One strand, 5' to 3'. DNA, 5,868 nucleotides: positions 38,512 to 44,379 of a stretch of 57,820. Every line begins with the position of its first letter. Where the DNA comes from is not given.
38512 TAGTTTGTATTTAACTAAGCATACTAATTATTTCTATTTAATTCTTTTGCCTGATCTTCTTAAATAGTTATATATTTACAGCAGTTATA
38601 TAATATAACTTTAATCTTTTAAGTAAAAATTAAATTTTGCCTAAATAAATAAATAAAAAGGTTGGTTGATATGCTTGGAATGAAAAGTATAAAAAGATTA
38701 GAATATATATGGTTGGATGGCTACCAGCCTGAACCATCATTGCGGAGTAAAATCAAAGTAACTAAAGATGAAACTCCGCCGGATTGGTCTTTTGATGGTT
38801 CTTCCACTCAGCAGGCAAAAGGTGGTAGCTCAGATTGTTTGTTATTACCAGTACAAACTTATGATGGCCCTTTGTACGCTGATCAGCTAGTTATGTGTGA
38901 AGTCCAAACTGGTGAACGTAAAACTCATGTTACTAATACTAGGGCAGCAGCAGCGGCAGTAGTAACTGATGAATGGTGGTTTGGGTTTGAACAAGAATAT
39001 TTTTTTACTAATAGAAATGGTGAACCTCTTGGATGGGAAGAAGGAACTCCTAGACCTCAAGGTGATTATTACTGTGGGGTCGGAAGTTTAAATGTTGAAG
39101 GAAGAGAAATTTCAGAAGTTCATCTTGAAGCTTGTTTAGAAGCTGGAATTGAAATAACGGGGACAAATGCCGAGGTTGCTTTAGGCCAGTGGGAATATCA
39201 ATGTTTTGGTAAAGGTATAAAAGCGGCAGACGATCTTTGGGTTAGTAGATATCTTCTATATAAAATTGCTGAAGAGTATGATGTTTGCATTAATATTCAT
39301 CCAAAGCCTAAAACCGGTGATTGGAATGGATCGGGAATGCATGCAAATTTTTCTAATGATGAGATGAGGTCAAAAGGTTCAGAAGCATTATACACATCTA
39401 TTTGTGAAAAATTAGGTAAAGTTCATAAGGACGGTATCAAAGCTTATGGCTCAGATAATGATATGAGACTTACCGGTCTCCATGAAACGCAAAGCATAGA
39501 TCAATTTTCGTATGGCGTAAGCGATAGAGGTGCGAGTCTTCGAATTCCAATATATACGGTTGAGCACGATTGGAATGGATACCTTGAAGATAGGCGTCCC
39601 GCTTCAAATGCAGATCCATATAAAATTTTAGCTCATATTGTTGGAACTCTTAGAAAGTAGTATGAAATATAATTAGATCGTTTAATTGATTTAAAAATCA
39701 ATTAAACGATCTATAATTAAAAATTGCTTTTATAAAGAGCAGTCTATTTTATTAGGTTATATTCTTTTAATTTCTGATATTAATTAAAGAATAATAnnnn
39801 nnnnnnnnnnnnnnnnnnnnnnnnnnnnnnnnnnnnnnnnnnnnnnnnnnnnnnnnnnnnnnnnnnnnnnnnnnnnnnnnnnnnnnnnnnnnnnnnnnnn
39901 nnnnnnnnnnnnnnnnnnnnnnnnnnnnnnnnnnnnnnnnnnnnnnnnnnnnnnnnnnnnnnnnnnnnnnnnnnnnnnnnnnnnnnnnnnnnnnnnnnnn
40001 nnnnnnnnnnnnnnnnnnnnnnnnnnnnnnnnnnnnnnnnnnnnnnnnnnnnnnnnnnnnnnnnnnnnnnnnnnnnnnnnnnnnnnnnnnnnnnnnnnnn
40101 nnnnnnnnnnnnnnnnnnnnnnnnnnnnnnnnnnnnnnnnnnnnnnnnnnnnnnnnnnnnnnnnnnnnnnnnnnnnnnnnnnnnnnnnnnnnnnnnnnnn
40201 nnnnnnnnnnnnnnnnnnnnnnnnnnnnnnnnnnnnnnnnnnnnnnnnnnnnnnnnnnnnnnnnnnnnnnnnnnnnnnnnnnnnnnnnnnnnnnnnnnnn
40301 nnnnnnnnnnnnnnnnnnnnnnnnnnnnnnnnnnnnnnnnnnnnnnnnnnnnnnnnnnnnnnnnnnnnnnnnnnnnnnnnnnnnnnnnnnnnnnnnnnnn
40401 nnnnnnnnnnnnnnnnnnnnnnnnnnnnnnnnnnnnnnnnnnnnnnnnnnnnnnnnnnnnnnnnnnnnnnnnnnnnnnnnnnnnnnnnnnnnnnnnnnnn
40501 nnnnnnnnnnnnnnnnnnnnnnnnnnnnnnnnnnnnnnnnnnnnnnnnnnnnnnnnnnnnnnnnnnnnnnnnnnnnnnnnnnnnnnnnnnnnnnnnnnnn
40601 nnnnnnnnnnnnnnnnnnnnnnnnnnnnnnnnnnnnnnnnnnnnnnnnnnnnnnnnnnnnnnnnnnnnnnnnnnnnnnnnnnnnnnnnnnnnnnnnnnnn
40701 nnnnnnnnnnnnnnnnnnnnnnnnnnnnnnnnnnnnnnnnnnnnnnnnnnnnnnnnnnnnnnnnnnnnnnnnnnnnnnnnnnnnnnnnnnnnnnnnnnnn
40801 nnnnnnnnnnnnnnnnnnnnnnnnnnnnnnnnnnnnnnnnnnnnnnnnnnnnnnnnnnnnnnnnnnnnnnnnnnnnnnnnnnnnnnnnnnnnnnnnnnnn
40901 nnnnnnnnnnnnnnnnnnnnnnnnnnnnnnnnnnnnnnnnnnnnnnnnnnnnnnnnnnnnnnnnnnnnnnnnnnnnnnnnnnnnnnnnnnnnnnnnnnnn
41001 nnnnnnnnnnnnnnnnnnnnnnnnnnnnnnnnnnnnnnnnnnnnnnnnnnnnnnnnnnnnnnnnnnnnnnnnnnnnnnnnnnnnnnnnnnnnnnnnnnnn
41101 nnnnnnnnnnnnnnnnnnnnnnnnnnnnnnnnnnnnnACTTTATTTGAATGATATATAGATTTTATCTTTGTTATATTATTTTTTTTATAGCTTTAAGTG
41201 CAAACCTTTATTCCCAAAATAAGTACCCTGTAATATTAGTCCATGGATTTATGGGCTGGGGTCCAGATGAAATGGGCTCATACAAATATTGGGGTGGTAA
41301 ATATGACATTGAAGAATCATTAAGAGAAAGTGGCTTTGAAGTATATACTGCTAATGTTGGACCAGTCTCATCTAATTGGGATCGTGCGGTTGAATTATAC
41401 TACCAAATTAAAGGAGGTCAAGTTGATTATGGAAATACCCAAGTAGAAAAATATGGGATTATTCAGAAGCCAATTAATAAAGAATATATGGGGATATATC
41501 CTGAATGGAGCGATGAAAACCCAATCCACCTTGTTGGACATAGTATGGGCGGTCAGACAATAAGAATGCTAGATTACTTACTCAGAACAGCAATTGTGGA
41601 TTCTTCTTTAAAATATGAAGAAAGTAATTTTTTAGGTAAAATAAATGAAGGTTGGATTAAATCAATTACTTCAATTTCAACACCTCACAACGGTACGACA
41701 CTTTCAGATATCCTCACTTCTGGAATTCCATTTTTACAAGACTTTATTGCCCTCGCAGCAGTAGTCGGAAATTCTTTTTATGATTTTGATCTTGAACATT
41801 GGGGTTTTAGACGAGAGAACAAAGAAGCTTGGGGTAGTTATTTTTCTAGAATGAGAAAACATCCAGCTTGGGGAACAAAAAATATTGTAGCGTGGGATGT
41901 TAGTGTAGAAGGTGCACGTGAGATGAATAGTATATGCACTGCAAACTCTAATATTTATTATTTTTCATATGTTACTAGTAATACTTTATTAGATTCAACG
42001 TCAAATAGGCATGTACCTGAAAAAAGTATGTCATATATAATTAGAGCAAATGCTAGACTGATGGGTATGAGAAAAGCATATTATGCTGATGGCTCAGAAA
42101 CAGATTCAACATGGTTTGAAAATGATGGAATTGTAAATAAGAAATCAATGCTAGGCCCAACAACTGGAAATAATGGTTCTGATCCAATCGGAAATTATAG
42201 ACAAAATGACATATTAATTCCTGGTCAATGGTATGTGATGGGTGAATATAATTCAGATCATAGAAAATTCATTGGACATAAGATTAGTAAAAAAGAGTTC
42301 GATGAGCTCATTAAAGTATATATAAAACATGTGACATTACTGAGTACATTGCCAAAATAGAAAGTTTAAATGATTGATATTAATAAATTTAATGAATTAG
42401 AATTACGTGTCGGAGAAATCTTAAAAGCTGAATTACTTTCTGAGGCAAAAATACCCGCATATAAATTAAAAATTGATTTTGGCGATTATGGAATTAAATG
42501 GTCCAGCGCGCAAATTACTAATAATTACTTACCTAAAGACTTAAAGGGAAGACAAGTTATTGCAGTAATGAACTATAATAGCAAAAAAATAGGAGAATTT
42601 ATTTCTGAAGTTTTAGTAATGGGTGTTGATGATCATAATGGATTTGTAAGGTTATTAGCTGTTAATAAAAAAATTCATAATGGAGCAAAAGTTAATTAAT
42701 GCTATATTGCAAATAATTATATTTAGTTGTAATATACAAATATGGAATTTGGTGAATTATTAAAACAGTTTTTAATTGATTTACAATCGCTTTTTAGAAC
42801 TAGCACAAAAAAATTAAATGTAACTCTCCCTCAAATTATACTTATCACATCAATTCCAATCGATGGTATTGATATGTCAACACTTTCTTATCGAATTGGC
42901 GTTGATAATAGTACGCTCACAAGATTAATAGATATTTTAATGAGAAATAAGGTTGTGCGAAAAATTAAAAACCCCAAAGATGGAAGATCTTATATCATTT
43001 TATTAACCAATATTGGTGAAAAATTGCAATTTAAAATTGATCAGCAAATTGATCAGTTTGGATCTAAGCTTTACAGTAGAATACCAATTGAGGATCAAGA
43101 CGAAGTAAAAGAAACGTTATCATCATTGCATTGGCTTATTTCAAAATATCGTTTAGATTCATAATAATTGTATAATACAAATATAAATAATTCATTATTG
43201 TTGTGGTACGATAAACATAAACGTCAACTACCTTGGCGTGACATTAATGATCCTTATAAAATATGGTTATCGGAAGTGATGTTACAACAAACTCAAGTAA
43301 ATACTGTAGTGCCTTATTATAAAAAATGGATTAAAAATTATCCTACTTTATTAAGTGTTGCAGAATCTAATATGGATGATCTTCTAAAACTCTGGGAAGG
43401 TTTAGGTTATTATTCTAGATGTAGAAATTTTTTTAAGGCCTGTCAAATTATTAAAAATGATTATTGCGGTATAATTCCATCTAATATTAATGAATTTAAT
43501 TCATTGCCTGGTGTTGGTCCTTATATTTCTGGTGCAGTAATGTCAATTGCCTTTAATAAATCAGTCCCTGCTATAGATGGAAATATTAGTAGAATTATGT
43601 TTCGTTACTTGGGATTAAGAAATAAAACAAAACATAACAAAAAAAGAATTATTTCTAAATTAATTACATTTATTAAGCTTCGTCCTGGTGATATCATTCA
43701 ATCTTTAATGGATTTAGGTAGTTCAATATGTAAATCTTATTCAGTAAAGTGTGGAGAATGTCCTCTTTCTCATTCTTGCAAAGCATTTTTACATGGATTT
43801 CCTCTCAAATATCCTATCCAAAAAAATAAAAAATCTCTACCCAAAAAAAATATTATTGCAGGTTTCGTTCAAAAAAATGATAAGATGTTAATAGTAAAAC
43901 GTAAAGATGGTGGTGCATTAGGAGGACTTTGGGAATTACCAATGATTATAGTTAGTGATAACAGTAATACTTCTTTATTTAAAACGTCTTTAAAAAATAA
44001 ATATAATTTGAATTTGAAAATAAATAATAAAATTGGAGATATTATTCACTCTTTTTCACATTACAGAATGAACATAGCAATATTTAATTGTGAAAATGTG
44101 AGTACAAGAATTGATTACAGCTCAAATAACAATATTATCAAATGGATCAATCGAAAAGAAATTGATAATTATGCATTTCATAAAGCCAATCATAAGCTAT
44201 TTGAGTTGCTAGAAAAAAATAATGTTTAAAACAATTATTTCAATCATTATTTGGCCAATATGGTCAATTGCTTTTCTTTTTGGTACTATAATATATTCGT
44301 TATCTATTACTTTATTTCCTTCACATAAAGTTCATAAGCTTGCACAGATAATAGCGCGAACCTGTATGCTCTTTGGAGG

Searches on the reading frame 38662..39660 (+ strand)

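Call 35: search_protein_families(library=ncbifam, proteins=[window:38662-39660:+], max_evalue=0.00001)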
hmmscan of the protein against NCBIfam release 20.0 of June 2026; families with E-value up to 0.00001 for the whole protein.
window:38662-39660:+ (332 aa): 5 families
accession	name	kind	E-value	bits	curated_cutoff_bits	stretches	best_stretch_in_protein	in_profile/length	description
NF041605.1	gln_syn_GlnII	equivalog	1.8e-111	372.5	500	1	12-330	4-328/333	glutamine synthetase GlnII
TIGR00653.1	GlnA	equivalog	6.6e-11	41.6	429.15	1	155-231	191-267/462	type I glutamate--ammonia ligase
TIGR03105.1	gln_synth_III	equivalog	7.6e-09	34.6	469.6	1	99-234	109-243/435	type III glutamate--ammonia ligase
NF007006.0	PRK09469.1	equivalog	6.7e-08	31.5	845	1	169-325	211-374/469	glutamate--ammonia ligase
NF045547.1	GGputSyn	equivalog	1.9e-06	26.9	650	1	74-320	89-346/438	gamma-glutamylputrescine synthetase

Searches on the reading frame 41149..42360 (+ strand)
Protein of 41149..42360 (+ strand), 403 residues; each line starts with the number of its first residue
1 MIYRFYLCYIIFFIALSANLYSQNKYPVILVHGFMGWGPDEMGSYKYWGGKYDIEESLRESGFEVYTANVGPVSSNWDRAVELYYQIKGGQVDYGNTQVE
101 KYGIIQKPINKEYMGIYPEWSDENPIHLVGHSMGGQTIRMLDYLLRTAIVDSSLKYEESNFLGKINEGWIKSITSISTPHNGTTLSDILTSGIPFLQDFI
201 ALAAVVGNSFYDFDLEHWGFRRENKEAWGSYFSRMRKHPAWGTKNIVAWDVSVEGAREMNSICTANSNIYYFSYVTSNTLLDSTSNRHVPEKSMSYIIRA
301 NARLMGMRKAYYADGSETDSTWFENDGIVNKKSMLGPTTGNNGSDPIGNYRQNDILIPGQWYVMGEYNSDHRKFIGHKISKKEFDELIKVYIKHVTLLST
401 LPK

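Call 35: search_protein_families(library=ncbifam, proteins=[window:41149-42360:+], max_evalue=0.00001)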
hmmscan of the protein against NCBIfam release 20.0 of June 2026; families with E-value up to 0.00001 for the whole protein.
window:41149-42360:+ (403 aa): 1 family
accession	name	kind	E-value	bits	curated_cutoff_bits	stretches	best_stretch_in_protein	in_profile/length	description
NF047351.1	lipase_YSIRK_Sa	exception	5.7e-80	269.5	650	1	22-381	329-680/704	YSIRK-targeted triacylglycerol lipase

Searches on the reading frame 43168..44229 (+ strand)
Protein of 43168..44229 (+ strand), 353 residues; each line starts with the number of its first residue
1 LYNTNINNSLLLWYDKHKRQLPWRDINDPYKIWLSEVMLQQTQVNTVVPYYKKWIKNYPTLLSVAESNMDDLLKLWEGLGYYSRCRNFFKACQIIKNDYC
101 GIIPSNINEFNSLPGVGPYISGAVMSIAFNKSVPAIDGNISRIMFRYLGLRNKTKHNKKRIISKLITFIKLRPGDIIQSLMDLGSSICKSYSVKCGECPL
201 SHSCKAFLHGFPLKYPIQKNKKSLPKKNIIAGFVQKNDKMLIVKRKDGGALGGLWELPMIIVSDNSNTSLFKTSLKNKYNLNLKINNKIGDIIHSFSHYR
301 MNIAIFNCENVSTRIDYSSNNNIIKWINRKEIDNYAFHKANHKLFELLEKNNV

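Call 35: search_protein_families(library=ncbifam, proteins=[window:43168-44229:+], max_evalue=0.00001)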
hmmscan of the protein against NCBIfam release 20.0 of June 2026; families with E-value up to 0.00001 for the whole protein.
window:43168-44229:+ (353 aa): 7 families
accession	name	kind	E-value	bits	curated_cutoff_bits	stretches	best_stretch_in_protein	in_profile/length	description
TIGR01084.1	mutY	equivalog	4.9e-85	285.4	286.5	1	7-262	3-265/277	A/G-specific adenine glycosylase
NF008132.0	PRK10880.1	equivalog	5.5e-68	229.6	427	1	5-315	6-314/351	A/G-specific adenine glycosylase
NF010488.0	PRK13910.1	equivalog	5.3e-30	104.8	471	1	37-259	1-218/290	adenine-specific DNA glycosylase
TIGR01083.1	nth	equivalog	6.1e-15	55.4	211.7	1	14-195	15-192/192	endonuclease III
NF007978.0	PRK10702.1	equivalog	3.8e-07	29.9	405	1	66-204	66-203/211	endonuclease III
NF006530.0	PRK08999.1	equivalog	6e-06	25.5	245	1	229-348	8-128/315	Nudix family hydrolase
TIGR00586.1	mutt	equivalog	9.8e-06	25.6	97.9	0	230-349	8-128/129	8-oxo-dGTP diphosphatase MutT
